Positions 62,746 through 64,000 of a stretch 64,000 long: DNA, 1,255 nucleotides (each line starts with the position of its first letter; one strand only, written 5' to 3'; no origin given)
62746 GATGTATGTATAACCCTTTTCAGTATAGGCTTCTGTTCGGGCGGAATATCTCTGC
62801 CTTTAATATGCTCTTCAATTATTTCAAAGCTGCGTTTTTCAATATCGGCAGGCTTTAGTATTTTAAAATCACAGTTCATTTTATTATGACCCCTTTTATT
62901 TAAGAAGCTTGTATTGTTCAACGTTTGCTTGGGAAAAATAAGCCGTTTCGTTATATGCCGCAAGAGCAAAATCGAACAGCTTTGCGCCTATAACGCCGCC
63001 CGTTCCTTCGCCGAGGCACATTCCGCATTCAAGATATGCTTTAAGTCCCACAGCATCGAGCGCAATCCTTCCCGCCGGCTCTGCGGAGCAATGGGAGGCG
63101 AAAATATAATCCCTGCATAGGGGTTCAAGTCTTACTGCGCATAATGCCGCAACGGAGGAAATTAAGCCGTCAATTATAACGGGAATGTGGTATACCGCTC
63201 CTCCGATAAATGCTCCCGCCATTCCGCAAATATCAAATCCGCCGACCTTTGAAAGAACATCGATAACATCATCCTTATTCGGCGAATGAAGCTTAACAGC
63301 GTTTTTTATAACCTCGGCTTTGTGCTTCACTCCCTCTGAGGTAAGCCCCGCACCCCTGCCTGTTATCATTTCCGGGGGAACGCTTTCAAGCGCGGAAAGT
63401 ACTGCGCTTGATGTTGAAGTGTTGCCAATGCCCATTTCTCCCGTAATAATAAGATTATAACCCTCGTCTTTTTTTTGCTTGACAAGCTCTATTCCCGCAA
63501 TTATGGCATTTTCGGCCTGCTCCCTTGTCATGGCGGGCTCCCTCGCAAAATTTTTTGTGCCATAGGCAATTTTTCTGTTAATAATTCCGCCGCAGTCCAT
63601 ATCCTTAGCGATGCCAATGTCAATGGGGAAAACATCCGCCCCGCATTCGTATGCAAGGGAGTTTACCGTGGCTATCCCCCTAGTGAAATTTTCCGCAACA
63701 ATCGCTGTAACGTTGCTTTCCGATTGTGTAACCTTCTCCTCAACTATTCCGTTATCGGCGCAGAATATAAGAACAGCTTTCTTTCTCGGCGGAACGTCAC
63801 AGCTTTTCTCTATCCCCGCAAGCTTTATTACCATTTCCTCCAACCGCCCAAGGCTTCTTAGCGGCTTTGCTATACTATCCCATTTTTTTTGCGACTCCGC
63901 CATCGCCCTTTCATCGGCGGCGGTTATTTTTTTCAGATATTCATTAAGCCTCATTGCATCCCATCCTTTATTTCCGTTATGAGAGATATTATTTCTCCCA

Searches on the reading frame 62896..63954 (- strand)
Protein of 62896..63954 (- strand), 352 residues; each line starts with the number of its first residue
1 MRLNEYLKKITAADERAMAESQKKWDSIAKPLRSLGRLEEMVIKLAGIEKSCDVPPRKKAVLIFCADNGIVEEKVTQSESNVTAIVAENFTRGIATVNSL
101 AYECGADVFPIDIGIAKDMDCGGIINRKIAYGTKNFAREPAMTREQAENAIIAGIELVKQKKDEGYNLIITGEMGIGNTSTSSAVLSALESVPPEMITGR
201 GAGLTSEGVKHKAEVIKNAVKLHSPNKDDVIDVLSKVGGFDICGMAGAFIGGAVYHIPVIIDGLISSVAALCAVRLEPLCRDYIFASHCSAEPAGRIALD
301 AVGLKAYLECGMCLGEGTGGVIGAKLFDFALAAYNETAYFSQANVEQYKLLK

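Call 21: search_protein_families(library=pfam, proteins=[window:62896-63954:-], max_evalue=0.00001)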
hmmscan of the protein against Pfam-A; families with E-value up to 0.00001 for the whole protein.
window:62896-63954:- (352 aa): 1 family
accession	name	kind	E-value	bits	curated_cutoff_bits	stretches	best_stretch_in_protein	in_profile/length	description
PF02277.22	DBI_PRT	-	6.1e-128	427.1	22.6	1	10-345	1-329/329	Phosphoribosyltransferase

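Call 55: find_encoding_contigs(protein=window:62896-63954:-, flank=10000, max_places=3)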
Protein window:62896-63954:- (352 aa): no gene with exactly this product is on record in the collection.
